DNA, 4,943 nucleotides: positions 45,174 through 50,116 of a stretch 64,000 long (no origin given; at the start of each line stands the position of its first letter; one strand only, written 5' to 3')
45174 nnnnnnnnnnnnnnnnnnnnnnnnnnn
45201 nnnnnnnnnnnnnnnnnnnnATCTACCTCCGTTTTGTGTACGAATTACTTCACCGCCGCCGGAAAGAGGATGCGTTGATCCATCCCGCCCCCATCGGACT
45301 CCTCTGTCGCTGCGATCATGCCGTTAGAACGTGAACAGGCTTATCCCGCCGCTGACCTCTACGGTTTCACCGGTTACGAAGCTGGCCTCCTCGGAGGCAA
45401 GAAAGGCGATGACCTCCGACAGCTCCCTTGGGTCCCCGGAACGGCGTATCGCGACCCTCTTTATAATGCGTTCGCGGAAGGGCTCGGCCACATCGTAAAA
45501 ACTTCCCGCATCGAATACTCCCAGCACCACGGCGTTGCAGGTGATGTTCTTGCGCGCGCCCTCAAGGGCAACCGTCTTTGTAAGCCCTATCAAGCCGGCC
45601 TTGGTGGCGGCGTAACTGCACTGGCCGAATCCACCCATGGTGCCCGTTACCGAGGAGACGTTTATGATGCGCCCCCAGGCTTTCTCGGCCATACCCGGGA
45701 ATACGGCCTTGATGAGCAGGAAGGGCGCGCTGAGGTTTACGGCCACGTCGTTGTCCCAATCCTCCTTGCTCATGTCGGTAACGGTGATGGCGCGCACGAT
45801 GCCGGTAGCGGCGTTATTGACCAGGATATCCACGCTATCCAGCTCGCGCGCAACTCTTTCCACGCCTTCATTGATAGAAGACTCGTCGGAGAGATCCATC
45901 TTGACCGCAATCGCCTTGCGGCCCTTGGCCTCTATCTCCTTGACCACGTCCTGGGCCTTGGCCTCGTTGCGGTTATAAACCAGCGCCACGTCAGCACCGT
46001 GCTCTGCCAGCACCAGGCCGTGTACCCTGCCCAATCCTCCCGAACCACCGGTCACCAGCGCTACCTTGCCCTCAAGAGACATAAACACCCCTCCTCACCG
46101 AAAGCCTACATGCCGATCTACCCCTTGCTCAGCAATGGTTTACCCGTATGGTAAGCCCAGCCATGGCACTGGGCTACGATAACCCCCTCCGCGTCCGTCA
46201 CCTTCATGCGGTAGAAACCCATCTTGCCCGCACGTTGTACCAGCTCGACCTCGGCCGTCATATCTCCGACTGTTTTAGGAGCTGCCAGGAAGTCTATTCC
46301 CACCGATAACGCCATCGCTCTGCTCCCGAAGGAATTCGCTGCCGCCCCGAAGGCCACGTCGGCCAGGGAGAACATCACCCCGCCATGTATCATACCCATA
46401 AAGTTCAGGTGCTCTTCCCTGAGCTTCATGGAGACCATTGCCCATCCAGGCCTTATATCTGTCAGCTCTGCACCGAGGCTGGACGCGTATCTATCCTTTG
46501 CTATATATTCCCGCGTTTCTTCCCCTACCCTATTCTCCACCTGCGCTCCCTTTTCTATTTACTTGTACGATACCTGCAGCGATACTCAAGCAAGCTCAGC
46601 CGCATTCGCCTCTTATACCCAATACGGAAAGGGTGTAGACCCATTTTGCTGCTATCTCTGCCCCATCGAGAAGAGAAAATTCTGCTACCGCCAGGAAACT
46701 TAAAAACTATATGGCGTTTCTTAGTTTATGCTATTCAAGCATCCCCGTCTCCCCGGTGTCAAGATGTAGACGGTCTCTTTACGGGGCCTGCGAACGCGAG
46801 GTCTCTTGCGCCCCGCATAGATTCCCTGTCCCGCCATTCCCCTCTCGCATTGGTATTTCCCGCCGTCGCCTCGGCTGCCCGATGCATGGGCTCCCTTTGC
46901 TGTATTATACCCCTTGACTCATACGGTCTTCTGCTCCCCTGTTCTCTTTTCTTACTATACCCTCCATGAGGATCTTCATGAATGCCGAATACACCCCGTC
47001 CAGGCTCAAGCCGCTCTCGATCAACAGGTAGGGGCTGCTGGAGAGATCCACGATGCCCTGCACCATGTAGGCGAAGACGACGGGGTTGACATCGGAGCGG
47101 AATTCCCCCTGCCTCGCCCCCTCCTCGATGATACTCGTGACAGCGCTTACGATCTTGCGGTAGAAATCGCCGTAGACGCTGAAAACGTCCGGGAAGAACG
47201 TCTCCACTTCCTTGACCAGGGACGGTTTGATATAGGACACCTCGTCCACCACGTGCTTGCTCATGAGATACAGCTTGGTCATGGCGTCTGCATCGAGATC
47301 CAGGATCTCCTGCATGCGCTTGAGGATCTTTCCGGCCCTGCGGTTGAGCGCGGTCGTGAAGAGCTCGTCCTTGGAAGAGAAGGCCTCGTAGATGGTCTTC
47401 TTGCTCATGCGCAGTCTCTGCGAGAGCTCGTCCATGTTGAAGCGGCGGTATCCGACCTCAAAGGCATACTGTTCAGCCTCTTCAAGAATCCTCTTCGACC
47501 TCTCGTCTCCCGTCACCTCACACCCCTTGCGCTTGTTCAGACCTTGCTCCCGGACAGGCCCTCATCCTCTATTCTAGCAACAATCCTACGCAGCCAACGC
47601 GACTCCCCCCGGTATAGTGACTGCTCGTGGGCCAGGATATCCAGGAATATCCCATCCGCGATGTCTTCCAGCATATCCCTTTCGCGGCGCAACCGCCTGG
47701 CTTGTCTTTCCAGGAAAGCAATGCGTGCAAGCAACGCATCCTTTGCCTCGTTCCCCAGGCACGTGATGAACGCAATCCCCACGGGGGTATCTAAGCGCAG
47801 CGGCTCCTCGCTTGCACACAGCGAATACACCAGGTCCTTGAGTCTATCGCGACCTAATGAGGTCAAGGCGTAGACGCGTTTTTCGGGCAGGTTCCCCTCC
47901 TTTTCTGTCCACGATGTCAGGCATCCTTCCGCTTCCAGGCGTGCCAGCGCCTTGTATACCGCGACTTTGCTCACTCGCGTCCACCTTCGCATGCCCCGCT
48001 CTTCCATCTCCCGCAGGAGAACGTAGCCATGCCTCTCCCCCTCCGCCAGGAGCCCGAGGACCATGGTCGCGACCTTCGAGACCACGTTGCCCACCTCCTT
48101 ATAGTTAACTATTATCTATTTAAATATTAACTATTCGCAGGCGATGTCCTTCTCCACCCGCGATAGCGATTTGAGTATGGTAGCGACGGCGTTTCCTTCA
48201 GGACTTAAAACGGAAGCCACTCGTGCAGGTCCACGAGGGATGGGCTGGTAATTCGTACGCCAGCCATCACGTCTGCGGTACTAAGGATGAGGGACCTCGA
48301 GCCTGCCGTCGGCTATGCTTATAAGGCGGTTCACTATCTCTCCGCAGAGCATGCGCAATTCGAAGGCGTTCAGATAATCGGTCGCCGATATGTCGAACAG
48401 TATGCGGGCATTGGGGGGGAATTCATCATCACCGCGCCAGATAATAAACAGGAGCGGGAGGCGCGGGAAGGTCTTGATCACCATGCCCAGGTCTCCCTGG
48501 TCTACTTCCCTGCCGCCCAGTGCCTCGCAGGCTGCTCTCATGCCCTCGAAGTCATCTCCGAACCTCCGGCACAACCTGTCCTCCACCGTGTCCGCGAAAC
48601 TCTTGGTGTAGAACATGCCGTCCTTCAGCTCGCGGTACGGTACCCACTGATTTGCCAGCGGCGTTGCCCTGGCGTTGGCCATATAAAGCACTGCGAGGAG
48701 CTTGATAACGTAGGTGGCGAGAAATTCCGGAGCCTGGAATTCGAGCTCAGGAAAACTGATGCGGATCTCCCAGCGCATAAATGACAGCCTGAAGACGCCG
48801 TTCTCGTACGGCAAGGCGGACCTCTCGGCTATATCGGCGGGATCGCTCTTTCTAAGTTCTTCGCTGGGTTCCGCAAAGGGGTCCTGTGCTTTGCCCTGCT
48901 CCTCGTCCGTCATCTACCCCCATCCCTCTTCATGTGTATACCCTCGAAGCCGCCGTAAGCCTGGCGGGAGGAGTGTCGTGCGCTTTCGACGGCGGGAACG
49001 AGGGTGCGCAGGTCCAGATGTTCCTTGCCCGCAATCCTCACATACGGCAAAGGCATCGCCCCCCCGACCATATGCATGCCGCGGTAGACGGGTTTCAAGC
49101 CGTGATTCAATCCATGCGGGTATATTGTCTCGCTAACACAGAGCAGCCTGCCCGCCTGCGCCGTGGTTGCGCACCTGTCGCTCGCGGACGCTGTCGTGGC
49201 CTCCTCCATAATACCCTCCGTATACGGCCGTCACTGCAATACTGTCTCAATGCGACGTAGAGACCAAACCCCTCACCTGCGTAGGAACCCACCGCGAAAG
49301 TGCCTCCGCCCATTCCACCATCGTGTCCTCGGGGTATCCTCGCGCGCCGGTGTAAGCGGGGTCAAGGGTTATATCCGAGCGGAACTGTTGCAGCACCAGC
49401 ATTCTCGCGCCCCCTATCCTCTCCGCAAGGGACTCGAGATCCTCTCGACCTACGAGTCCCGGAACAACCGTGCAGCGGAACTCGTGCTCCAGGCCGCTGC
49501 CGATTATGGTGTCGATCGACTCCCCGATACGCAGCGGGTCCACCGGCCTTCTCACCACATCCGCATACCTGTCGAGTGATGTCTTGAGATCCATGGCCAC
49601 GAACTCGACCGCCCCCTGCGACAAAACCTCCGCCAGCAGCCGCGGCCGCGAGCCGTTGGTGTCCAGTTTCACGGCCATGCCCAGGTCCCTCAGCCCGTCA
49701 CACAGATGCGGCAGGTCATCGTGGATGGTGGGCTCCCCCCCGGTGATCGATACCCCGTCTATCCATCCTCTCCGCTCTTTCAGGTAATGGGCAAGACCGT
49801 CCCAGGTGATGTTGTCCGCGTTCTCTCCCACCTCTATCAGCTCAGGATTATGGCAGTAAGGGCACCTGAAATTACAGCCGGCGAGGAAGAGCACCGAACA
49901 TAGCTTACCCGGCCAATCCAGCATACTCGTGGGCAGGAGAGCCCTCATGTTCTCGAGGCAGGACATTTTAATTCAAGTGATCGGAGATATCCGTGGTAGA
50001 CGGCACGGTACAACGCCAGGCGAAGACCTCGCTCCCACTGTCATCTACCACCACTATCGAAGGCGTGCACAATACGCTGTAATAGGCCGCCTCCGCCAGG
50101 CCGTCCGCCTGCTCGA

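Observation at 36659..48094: Orphan coenzyme-B12 acyl-CoA mutase island with its own oxidation/thiolysis enzymes, two repressors and a convergent CoA ligase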

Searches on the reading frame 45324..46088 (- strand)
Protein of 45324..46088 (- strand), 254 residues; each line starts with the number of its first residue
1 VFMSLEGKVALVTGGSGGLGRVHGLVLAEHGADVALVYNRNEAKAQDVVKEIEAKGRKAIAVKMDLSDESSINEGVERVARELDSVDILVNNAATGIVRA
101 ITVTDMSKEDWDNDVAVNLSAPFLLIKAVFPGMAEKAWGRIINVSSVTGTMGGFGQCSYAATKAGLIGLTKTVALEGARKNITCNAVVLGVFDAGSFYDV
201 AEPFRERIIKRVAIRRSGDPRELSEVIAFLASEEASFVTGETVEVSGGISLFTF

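Call 4: search_protein_families(library=pfam, proteins=[window:45324-46088:-])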
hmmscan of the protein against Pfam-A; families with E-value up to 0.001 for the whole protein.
window:45324-46088:- (254 aa): 4 families
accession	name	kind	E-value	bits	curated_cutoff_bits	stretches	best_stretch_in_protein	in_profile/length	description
PF00106.31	adh_short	-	3.7e-53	180.4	26.6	1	8-195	1-185/195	short chain dehydrogenase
PF13561.12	adh_short_C2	-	1.3e-51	175.9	27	1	18-249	7-235/236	Enoyl-(Acyl carrier protein) reductase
PF08659.16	KR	-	1.7e-18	67.6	22.6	1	10-171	3-161/180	KR domain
PF01370.27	Epimerase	-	0.00019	21.4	20.9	1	10-98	1-77/240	NAD dependent epimerase/dehydratase family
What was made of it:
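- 45324..46088 (-): SDR, 3-oxoacyl / (3R)-hydroxyacyl-CoA dehydrogenase type (254 aa). adh_short, 3.7e-53 (call 4).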

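Call 5: search_protein_families(library=ncbifam, proteins=[window:45324-46088:-])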
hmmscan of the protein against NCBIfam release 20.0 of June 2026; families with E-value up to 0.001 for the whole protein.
window:45324-46088:- (254 aa): 232 families (the best 25 are shown)
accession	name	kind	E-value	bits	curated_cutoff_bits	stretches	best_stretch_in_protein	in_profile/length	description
TIGR01830.1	3oxo_ACP_reduc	equivalog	4.6e-68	229.5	297.75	1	10-249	1-238/239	3-oxoacyl-[acyl-carrier-protein] reductase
TIGR01829.1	AcAcCoA_reduct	subfamily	6.7e-65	219.1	302.1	1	8-249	1-240/242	acetoacetyl-CoA reductase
NF004198.0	PRK05653.1-3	equivalog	1.3e-64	218.1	296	1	3-250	3-247/248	3-oxoacyl-ACP reductase FabG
NF009466.0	PRK12826.1-2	subfamily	1.8e-61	207.7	222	1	8-249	4-244/248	3-oxoacyl-ACP reductase FabG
NF009464.0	PRK12824.1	subfamily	1.3e-60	205.1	269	1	8-249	3-242/245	3-oxoacyl-ACP reductase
NF004197.0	PRK05653.1-1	equivalog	1.6e-59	201.6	332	1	3-250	3-247/249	3-oxoacyl-ACP reductase FabG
NF004199.0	PRK05653.1-4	equivalog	2e-58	197.9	301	1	3-250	1-246/247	3-oxoacyl-ACP reductase FabG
NF009546.0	PRK12935.1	equivalog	1.8e-57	194.7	418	1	4-249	3-245/247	acetoacetyl-CoA reductase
NF009093.0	PRK12429.1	subfamily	1.1e-56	192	258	1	3-248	1-255/259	3-hydroxybutyrate dehydrogenase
NF004200.0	PRK05653.1-5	equivalog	8.1e-56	189.3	273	1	8-249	3-241/242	3-oxoacyl-ACP reductase FabG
NF009468.0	PRK12826.1-4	equivalog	4.4e-55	187.1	318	1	3-249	3-247/256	SDR family oxidoreductase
TIGR01963.1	PHB_DH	subfamily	3.8e-54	183.6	307.05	1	8-188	2-179/255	3-hydroxybutyrate dehydrogenase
NF005559.1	PRK07231.1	subfamily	4.8e-53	180.2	215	1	5-250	2-248/249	glucose 1-dehydrogenase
NF004791.0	PRK06138.1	equivalog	4.5e-52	176.9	312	1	3-250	1-250/252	SDR family oxidoreductase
TIGR03206.1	benzo_BadH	equivalog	5.8e-52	176.6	431.2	1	5-250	1-249/250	2-hydroxycyclohexanecarboxyl-CoA dehydrogenase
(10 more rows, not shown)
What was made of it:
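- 45324..46088 (-): The FabG and acetoacetyl-CoA reductase models are top but below cut-off (call 5).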

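Call 29: search_solved_structures(query=window:45324-46088:-, max_evalue=1e-35)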
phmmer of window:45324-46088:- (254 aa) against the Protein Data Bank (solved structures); distinct sequences matched with E-value up to 1e-35: 76 (the best 60 are shown).
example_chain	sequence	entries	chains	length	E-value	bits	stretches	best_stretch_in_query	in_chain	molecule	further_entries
7x5j_D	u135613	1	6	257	4.5e-109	366.5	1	3-254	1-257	3-oxoacyl-ACP reductase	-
2et6_A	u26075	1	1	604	5.3e-61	209.2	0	3-248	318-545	(3R)-hydroxyacyl-CoA dehydrogenase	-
3woh_A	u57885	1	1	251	7.3e-54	185.9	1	4-250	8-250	SiaM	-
4k6c_A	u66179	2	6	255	5.6e-52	179.7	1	7-249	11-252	Acetoacetyl-CoA reductase | Putative Acetoacetyl-CoA reductase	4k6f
4wjz_A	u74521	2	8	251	7.5e-50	172.8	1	2-250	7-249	3-oxoacyl-[acyl-carrier-protein] reductase FabG | 3-oxoacyl-[acyl-carrier protein] reductase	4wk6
3tzh_A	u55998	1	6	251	1.1e-49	172.3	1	2-250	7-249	3-oxoacyl-[acyl-carrier protein] reductase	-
3op4_A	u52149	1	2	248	1.1e-49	172.2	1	2-250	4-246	3-oxoacyl-[acyl-carrier protein] reductase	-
3rro_A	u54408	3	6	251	1.1e-49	172.2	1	2-250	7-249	3-ketoacyl-(acyl-carrier-protein) reductase | 3-oxoacyl-[acyl-carrier protein] reductase | 3-oxoacyl-[acyl-carrier-protein] reductase FabG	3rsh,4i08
3tzk_A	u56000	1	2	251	1.6e-49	171.6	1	2-250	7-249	3-oxoacyl-[acyl-carrier protein] reductase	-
2uvd_A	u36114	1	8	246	2.1e-49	171.3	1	5-249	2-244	3-OXOACYL-(ACYL-CARRIER-PROTEIN) REDUCTASE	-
3osu_A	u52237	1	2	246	2.9e-49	170.9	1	8-249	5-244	3-oxoacyl-[acyl-carrier-protein] reductase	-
3sj7_A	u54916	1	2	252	4e-49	170.4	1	8-249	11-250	3-oxoacyl-(Acyl-carrier-protein) reductase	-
2p68_A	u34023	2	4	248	4.3e-49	170.3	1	3-249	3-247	3-oxoacyl-[acyl-carrier-protein] reductase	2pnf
3tzc_A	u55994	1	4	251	4.5e-49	170.2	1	2-250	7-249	3-oxoacyl-[acyl-carrier protein] reductase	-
3u09_A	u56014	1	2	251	5.3e-49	170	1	2-250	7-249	3-oxoacyl-[acyl-carrier-protein] reductase FabG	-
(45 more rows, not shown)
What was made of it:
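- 45324..46088 (-): PDB matches: 7x5j_D (4.5e-109), (3R)-hydroxyacyl-CoA dehydrogenase 2et6 (5e-61) and PhaB-type reductases (call 29).
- The SDR resembles acetoacetyl-CoA reductases and (3R)-hydroxyacyl-CoA dehydrogenases (call 29).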

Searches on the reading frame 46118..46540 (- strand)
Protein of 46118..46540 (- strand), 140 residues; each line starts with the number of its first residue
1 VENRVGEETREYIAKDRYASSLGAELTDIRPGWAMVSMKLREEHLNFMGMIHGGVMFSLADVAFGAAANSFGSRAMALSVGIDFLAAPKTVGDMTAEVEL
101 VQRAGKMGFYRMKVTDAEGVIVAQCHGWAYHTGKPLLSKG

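Call 4: search_protein_families(library=pfam, proteins=[window:46118-46540:-])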
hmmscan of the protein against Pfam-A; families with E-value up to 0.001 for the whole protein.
window:46118-46540:- (140 aa): 2 families
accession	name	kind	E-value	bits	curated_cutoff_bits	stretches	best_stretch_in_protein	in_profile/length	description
PF03061.28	4HBT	-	3.4e-10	40.5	20.6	1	48-122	1-78/79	Thioesterase superfamily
PF14539.12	DUF4442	-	1.7e-09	38.4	25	1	16-126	13-127/132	Domain of unknown function (DUF4442)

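Call 5: search_protein_families(library=ncbifam, proteins=[window:46118-46540:-])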
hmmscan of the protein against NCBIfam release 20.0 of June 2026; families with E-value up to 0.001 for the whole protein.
window:46118-46540:- (140 aa): 2 families
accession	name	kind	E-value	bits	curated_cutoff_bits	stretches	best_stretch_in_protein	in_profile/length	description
TIGR02286.1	PaaD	equivalog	4.5e-26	91.3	118.9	1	21-130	3-112/114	hydroxyphenylacetyl-CoA thioesterase PaaI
TIGR00369.1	unchar_dom_1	domain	1.4e-17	63.8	36.6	1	19-127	3-113/117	hotdog fold thioesterase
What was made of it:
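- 46118..46540 (-): PaaI-type hotdog thioesterase (140 aa). The TIGR00369 hotdog domain scores 64 bits, above its cut-off (calls 4, 5).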

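Call 31: search_solved_structures(query=window:46118-46540:-, max_evalue=0.001)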
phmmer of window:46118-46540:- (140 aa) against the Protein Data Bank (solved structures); distinct sequences matched with E-value up to 0.001: 21.
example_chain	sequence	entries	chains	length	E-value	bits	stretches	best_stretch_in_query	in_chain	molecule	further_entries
1psu_A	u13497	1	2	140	2.9e-14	56.7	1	12-134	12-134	Phenylacetic acid degradation protein PaaI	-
2fs2_A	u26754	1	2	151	4e-14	56.2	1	14-134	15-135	Phenylacetic acid degradation protein paaI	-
1j1y_A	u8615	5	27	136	1.8e-13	54.1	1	15-133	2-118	PaaI protein | phenylacetic acid degradation protein PaaI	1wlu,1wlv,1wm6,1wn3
2dsl_A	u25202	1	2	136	9.5e-13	51.8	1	15-133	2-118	Phenylacetic acid degradation protein PaaI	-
4xy6_A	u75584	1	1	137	3.4e-08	37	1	23-133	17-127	Hypothetical Thioesterase Protein SP_1851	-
4i82_A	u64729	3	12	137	1.3e-07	35.2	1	23-133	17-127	Putative uncharacterized protein | Hypothetical Thioesterase Protein SP_1851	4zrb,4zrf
2h4u_A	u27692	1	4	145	7.8e-07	32.6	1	25-125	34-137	Thioesterase superfamily member 2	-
2f0x_A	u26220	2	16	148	8e-07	32.6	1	25-126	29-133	Thioesterase superfamily member 2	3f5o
4ord_A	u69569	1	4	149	1.3e-06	32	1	24-126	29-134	Thioesterase Superfamily Member 2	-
4xy5_A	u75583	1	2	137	1.6e-06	31.6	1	23-133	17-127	Hypothetical Thioesterase Protein SP_1851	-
2hbo_A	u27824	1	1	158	5.3e-06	29.9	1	30-118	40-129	Hypothetical protein (np_422103.1)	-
5hmb_A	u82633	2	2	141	7.6e-06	29.4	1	18-124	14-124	Azi13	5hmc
3dkz_A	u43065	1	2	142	2.9e-05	27.6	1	32-125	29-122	Thioesterase superfamily protein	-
1yoc_A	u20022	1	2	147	4.8e-05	26.8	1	18-97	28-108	hypothetical protein PA1835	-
3lbb_A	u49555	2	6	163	6.4e-05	26.4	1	26-93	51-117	Putative uncharacterized protein smu.793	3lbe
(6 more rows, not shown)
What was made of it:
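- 46118..46540 (-): Best solved relatives are PaaI 1psu and 2fs2 (call 31).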

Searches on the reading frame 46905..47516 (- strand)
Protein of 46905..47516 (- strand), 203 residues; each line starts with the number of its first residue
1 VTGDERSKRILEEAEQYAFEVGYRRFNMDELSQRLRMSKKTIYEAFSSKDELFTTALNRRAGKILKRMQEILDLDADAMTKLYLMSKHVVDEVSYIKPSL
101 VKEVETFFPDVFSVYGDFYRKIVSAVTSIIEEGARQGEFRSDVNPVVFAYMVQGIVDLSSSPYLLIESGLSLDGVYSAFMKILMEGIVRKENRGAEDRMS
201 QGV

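Call 4: search_protein_families(library=pfam, proteins=[window:46905-47516:-])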
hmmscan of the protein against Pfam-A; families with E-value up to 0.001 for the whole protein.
window:46905-47516:- (203 aa): 1 family
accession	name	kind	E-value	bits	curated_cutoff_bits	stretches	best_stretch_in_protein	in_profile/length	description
PF00440.29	TetR_N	-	4.4e-10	39.6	24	1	10-53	1-44/47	Bacterial regulatory proteins, tetR family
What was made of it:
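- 46905..47516 (-): TetR-family regulator (203 aa). PF00440 TetR_N, 4.4e-10 (call 4).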

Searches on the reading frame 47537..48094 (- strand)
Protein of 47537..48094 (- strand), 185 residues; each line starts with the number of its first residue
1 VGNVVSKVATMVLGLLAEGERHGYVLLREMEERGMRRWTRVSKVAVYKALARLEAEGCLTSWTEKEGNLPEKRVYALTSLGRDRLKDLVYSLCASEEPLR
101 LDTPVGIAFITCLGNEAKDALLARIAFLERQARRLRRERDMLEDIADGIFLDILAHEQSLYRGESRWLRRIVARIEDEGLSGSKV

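Call 5: search_protein_families(library=ncbifam, proteins=[window:47537-48094:-])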
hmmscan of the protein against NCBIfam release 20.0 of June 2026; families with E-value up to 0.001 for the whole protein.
window:47537-48094:- (185 aa): 4 families
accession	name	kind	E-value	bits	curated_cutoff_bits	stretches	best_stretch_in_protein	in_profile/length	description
TIGR03433.1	padR_acidobact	paralog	1.5e-10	41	101.8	1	10-87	7-83/101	PadR family transcriptional regulator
TIGR02719.1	repress_PhaQ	equivalog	2.9e-06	27.6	139.35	1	13-92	30-106/138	poly-beta-hydroxybutyrate-responsive repressor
NF053635.1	TransRegRv3488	equivalog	5.2e-06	26.6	140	1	19-90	20-86/98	Rv3488 family transcriptional regulator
NF006931.0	PRK09416.1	equivalog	1.3e-05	25.4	112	1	11-88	47-118/135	PadR family transcriptional regulator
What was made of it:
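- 47537..48094 (-): PadR-family transcriptional regulator (185 aa). NCBIfam PadR models match at 1.5e-10 (call 5).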

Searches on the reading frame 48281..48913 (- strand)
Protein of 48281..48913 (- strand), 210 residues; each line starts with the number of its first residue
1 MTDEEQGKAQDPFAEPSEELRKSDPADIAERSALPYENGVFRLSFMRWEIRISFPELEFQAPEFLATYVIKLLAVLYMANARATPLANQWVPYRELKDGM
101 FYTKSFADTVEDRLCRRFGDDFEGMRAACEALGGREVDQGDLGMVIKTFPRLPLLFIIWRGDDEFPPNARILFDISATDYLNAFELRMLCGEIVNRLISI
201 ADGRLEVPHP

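Call 17: search_protein_families(library=pfam, proteins=[window:48281-48913:-])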
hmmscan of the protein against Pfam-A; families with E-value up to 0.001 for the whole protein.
window:48281-48913:- (210 aa): 1 family
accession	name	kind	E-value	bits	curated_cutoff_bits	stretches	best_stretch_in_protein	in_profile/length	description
PF12654.12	DUF3786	-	2.1e-48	164.6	27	1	24-196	1-176/176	Domain of unknown function (DUF3786)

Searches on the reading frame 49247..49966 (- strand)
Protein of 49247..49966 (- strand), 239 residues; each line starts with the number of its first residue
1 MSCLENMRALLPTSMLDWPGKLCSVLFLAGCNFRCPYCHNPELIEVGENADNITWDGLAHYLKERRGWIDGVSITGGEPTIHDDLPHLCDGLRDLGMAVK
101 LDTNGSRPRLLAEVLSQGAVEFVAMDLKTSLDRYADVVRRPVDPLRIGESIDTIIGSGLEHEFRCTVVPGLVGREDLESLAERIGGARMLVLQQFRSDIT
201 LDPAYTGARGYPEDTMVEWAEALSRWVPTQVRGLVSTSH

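Call 17: search_protein_families(library=pfam, proteins=[window:49247-49966:-])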
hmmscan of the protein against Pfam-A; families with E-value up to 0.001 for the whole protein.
window:49247-49966:- (239 aa): 2 families
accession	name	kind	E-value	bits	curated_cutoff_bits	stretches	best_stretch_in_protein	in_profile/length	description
PF04055.27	Radical_SAM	-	1.9e-20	74.1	29.5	1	27-181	3-163/166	Radical SAM superfamily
PF13353.11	Fer4_12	-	5.5e-08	33.6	22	1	20-81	5-65/137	4Fe-4S single cluster domain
